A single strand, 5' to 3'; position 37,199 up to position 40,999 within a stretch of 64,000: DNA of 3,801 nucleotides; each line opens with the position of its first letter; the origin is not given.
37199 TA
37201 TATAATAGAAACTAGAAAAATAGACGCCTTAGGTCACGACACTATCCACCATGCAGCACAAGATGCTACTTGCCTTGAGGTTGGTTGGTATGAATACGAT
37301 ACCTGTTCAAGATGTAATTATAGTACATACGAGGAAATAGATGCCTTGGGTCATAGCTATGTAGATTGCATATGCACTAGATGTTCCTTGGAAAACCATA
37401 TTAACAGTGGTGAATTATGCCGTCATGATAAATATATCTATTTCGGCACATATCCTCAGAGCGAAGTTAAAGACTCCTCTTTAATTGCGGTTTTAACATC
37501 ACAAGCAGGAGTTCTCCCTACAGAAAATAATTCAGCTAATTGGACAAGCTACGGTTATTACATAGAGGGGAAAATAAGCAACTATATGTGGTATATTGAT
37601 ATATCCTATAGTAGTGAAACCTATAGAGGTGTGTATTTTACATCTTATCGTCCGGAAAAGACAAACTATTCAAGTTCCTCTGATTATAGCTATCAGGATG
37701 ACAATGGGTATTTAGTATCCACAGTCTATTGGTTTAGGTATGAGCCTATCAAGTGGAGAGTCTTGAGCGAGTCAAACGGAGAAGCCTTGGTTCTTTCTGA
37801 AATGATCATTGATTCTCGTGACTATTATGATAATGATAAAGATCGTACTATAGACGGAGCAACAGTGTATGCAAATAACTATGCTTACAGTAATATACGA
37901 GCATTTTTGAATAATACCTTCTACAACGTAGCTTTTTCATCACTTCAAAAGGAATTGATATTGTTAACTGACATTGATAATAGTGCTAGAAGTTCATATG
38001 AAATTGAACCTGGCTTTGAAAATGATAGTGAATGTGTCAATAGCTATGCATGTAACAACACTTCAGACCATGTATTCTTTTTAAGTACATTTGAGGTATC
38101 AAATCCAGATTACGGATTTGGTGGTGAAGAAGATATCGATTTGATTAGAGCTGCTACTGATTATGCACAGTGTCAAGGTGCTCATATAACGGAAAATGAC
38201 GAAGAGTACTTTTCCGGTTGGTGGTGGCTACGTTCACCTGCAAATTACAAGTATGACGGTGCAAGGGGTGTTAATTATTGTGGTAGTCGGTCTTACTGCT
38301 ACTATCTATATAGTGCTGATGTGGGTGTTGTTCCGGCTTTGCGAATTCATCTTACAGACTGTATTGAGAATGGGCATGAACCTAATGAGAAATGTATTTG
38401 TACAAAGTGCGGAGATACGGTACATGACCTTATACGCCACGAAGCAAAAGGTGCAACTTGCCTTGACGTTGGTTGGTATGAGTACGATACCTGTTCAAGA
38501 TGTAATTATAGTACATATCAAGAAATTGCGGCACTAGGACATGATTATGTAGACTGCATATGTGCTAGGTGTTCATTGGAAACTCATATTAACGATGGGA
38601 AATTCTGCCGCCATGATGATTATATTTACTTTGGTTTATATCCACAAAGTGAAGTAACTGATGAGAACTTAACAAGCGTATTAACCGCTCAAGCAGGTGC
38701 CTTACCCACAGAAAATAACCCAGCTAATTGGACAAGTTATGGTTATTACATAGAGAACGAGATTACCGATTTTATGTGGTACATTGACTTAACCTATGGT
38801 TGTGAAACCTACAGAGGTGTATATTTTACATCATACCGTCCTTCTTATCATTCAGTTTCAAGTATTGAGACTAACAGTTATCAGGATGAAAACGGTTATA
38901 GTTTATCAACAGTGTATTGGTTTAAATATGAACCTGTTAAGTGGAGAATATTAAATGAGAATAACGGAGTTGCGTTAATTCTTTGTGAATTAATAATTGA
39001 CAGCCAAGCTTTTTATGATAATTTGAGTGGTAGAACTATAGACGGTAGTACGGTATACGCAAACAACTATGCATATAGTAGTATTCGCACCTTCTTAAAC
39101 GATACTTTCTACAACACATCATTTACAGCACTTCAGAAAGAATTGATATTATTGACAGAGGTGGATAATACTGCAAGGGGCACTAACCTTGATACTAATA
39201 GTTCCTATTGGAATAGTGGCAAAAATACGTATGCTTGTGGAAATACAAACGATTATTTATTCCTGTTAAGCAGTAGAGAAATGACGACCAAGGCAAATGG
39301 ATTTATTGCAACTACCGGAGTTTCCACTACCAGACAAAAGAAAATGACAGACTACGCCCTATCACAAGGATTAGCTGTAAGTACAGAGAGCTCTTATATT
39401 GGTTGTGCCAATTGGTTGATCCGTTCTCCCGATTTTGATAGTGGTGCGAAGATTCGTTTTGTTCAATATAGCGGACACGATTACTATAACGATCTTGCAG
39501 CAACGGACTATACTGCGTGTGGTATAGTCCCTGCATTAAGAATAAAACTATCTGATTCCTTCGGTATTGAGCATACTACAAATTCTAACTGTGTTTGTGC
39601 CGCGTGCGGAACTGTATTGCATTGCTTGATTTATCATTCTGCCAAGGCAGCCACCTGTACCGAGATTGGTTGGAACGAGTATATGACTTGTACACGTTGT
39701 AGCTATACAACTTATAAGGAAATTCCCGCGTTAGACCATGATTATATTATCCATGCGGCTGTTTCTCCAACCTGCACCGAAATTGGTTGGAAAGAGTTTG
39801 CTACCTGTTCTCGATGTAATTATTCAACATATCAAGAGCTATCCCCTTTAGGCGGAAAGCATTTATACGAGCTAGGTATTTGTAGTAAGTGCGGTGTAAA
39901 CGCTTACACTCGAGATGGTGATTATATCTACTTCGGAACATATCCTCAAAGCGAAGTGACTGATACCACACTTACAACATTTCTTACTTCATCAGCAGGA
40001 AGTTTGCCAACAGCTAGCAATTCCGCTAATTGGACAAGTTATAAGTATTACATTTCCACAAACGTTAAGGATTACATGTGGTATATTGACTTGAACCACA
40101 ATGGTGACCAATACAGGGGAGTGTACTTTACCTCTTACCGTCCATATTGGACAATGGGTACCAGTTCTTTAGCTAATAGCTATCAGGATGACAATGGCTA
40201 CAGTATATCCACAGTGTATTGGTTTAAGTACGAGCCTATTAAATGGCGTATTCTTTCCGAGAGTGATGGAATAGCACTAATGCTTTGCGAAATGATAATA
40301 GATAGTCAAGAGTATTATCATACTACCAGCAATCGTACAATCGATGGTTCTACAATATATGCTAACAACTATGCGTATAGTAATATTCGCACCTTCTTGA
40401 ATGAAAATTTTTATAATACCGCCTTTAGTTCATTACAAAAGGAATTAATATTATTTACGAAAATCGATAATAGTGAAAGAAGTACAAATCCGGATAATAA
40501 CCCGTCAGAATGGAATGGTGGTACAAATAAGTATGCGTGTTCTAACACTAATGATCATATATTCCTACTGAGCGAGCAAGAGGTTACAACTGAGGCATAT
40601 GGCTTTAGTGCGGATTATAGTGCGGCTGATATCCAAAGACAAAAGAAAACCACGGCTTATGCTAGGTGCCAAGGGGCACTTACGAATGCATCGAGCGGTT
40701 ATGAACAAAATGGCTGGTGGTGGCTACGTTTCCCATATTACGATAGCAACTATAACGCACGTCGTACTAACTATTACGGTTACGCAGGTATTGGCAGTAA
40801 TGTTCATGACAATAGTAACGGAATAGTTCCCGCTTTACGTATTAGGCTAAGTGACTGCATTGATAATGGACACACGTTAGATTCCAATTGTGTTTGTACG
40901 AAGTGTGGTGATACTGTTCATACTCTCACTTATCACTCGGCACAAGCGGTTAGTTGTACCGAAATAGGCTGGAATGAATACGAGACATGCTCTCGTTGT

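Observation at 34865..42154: Giant lipoprotein made of an unrecognised ~40-aa Cys/His repeat and four DUF6273-like modules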

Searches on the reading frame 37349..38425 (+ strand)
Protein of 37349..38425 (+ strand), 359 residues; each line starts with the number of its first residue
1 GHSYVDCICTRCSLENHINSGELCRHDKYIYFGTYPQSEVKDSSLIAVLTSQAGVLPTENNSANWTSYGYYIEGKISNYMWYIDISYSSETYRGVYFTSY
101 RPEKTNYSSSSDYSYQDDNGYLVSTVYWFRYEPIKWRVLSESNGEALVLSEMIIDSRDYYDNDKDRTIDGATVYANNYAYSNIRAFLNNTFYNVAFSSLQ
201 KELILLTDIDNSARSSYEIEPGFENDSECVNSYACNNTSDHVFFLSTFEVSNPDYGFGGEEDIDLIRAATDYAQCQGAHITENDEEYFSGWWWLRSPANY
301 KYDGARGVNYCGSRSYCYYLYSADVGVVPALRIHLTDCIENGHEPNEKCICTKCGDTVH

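Call 11: search_protein_families(library=pfam, proteins=[window:37349-38425:+], max_evalue=10)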
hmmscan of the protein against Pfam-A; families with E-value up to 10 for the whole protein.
seq(359 aa): 2 families
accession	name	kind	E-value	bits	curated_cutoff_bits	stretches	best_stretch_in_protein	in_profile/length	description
PF19789.6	DUF6273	-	2.5e-20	73.4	23.5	1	143-333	1-170/172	Domain of unknown function (DUF6273)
PF13896.12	Glyco_transf_49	-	0.03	14.1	27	1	175-252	105-179/329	Glycosyl-transferase for dystroglycan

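Call 45: find_homologous_proteins(query=window:37349-38425:+, max_evalue=0.00001)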
Query seq(359 aa) (359 aa): 957 proteins with E <= 0.00001 among 1767 candidates; the best 120 are listed.
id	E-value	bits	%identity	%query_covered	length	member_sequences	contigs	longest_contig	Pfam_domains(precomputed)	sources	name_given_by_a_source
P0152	1.1e-121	425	44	86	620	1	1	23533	PF19789.7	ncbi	-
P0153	2.3e-120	420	46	87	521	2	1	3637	PF19789.7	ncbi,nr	ncbi:MAG: hypothetical protein IJW82_00675, partial [Clostridia bacterium]|nr:hypothetical protein [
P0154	1.6e-112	395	53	88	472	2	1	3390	PF19789.7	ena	-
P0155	1.9e-107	378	57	93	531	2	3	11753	PF09479.17,PF19789.7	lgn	-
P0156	6.3e-102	360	39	90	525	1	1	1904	PF19789.7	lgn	-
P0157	2.7e-98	348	42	93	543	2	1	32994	PF19789.7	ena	-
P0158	1.3e-97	345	54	88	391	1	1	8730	PF19789.7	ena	-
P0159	1.3e-95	339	53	93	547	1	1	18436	PF09479.17,PF19789.7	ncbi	-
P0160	2.3e-91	325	54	87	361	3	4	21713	PF19789.7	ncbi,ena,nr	ncbi:MAG: hypothetical protein II896_07485 [Clostridia bacterium]|nr:hypothetical protein [Clostridi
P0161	4.3e-91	324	52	87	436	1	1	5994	PF19789.7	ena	-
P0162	7.6e-91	323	54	87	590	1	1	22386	PF19789.7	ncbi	-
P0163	5.7e-90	320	49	92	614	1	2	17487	PF19789.7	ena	-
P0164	7.3e-90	320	53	87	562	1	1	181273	PF19789.7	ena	-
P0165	1.0e-89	319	50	92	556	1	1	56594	PF19789.7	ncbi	-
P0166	1.1e-89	319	51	92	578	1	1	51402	PF19789.7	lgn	-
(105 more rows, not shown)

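Call 55: predict_structure(alignment_id=A2)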
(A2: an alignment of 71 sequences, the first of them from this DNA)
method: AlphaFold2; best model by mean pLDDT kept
length: 359 residues; sequences in the alignment: 71
mean_pLDDT: 89.4   pTM: 0.88
mean pLDDT of the five models: 89.4, 89.2, 88.7, 88.5, 87.4
residues with pLDDT >= 90: 278; 70-90: 37; 50-70: 24; < 50: 20
segments of 3 or more residues with pLDDT < 50: 339-351, 353-359
pLDDT, mean of each block of 10 residues (from residue 1): 70 67 87 96 98 96 96 96 97 98 97 97 98 97 97 97 94 96 98 96 97 88 66 96 97 89 93 97 80 96 95 93 98 76 42 41
secondary structure, 60 per line:
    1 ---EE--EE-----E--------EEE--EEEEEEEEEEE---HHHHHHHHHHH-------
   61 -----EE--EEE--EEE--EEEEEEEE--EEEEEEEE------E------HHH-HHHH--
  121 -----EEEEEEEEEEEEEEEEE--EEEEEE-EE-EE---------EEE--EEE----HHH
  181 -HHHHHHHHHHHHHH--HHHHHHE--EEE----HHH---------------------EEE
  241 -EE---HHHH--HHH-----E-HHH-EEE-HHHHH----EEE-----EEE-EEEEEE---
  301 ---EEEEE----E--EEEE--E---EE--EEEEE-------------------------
elements in order: E24-26 E29-39 H43-53 E70-72 E75-77 E80-87 E90-97 H115-118 E126-142 E145-150 E166-168 E171-173 H182-195 H198-203 E207-209 E238-240 H247-250 E267-269 H271-275 E280-282 E288-290 E292-297 E304-308 E316-319 E330-334

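Call 57: fold_search(model_id=the predicted structure, library=pdb)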
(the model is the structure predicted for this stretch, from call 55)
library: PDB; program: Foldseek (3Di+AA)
matches with E <= 10: 108; with E <= 0.001: 1
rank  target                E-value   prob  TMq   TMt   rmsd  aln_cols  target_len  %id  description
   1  9qa6                  5.9e-07  1.00  0.36  0.17   7.6       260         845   17  Cryo-EM structure of Thomasclavelia ramosa IgA peptidase (IgAse) active site mutant (S32-N876) (released 2025-06-25)
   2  6se7                  6.3e-01  0.01  0.07  0.04  20.9       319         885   10  R600A mutant from Mycoplasma genitalium P110 Adhesin at 1.87 Angstroms resolution (released 2020-08-26)
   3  1yqf_A                8.9e-01  0.06  0.09  0.15  14.8       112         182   13  Hypothetical protein from leishmania major unknown function sequence homologue to human p32 protein (released 2005-02-22)
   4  1p32_C                1.4e+00  0.04  0.08  0.14  14.1       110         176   14  CRYSTAL STRUCTURE OF HUMAN P32, A DOUGHNUT-SHAPED ACIDIC MITOCHONDRIAL MATRIX PROTEIN (released 1999-04-06)
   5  5xll_A                1.4e+00  0.03  0.06  0.12  14.8        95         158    4  Dimer form of M. tuberculosis PknI sensor domain (released 2018-05-16)
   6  5ox7                  1.7e+00  0.01  0.09  0.06  20.7       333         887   11  Structure of P110 from Mycoplasma genitalium at 2.4A with potassium ion (released 2018-10-10)
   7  5xll_B                1.9e+00  0.02  0.06  0.12  14.8        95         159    4  Dimer form of M. tuberculosis PknI sensor domain (released 2018-05-16)
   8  1yqf_C                2.0e+00  0.03  0.09  0.15  17.5       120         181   13  Hypothetical protein from leishmania major unknown function sequence homologue to human p32 protein (released 2005-02-22)
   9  3sao_A                2.1e+00  0.02  0.06  0.13  18.5       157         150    8  The Siderocalin Ex-FABP functions through dual ligand specificities (released 2011-12-28)
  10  8f0y                  2.3e+00  0.03  0.08  0.16   9.4        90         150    7  Lipocalin-like Milk protein-1 (released 2023-08-23)
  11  6eci_D                2.3e+00  0.02  0.08  0.14  13.9       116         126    7  Structure of the FAD binding protein MSMEG_5243 from Mycobacterium smegmatis (released 2018-12-26)
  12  5epq_A                2.6e+00  0.03  0.08  0.15   9.3        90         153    6  Structure at 1.75 A resolution of a glycosylated, lipid-binding, lipocalin-like protein (released 2015-12-02)
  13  4hbr_A                2.6e+00  0.02  0.08  0.18  20.0       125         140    7  Crystal structure of a putative periplasmic proteins (BACEGG_01429) from Bacteroides eggerthii DSM 20697 at 2.40 A res (released 2013-02-27)
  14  4r8o_A                2.6e+00  0.01  0.08  0.18  16.3       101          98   10  Crystal structure of a DUF3836 family protein (BVU_1206) from Bacteroides vulgatus ATCC 8482 at 2.50 A resolution (released 2014-09-17)
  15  6ehb_B                2.6e+00  0.01  0.07  0.08  16.2       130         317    8  OmpU, an outer membrane protein, of Vibrio cholerae (released 2018-04-25)
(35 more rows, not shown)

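Call 67: fold_search(model_id=the predicted structure, library=viral)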
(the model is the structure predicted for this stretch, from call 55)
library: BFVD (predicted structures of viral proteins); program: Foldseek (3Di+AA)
matches with E <= 10: 210; with E <= 0.001: 10
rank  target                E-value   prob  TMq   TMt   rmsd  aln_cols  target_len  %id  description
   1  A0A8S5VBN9            1.5e-07  1.00  0.37  0.41   8.0       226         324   22  DUF6273 domain-containing protein [Myoviridae sp. ctbEa13]
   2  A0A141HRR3            4.7e-07  1.00  0.40  0.11   6.2       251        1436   19  (no name in the UniProt tables at hand)
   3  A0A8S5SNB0            1.8e-06  1.00  0.36  0.75   4.9       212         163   19  DUF6273 domain-containing protein [Siphoviridae sp. ctCb814]
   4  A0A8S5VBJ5            2.3e-06  1.00  0.36  0.48  19.4       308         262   14  ATP-binding sugar transporter [Myoviridae sp. ctbEa13]
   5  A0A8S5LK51            2.4e-06  1.00  0.34  0.33   8.1       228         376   17  DUF6273 domain-containing protein [Siphoviridae sp. ctnhN1]
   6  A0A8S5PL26            2.7e-06  1.00  0.32  0.24  19.5       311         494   14  DUF6273 domain-containing protein [Siphoviridae sp. ctOSJ35]
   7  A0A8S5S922            1.5e-05  1.00  0.31  0.16  16.9       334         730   12  Tail-collar fiber protein [Caudovirales sp. ctTVN2]
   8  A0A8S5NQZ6            3.8e-05  1.00  0.31  0.20  11.3       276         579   15  Tail sheath protein [Myoviridae sp. ctj3P51]
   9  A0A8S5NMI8            3.5e-04  0.99  0.29  0.39  15.9       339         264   14  Retinoblastoma-binding protein-like protein [Siphoviridae sp. ctGMq5]
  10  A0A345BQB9            4.9e-04  1.00  0.27  0.46   9.6       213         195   14  (no name in the UniProt tables at hand)
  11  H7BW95                1.9e-03  1.00  0.26  0.19  10.2       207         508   19  (no name in the UniProt tables at hand)
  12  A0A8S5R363            2.7e-03  1.00  0.30  0.52   6.1       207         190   14  DUF6273 domain-containing protein [Siphoviridae sp. ct6d71]
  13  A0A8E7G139            2.7e-02  0.11  0.13  0.10  18.0       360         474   12  (no name in the UniProt tables at hand)
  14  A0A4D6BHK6            1.1e-01  0.16  0.20  0.18  17.7       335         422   12  (no name in the UniProt tables at hand)
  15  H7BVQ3                2.5e-01  0.66  0.17  0.56   7.1       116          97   20  (no name in the UniProt tables at hand)
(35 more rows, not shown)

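Call 80: search_solved_structures(query=A2, max_evalue=1, show_alignments=1)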
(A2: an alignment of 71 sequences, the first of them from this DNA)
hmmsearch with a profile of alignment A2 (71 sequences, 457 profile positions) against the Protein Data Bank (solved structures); distinct sequences matched with E-value up to 1: 0.

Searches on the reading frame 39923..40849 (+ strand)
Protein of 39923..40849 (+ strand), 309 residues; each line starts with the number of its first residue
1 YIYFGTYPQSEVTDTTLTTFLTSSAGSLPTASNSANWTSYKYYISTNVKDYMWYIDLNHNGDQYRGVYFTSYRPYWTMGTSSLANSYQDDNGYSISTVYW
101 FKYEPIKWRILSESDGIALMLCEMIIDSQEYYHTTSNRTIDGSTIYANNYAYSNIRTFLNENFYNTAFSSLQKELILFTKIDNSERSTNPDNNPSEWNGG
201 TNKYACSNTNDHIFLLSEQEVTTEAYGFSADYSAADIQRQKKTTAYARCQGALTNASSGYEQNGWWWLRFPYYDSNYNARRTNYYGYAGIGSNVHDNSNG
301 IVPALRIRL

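Call 30: search_solved_structures(query=window:39923-40849:+, max_evalue=10, show_alignments=2)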
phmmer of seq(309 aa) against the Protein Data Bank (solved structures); distinct sequences matched with E-value up to 10: 1.
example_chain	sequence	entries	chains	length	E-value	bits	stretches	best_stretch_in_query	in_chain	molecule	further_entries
9lmm_A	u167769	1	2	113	1.3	11.6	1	102-151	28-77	Antibiotic biosynthesis monooxygenase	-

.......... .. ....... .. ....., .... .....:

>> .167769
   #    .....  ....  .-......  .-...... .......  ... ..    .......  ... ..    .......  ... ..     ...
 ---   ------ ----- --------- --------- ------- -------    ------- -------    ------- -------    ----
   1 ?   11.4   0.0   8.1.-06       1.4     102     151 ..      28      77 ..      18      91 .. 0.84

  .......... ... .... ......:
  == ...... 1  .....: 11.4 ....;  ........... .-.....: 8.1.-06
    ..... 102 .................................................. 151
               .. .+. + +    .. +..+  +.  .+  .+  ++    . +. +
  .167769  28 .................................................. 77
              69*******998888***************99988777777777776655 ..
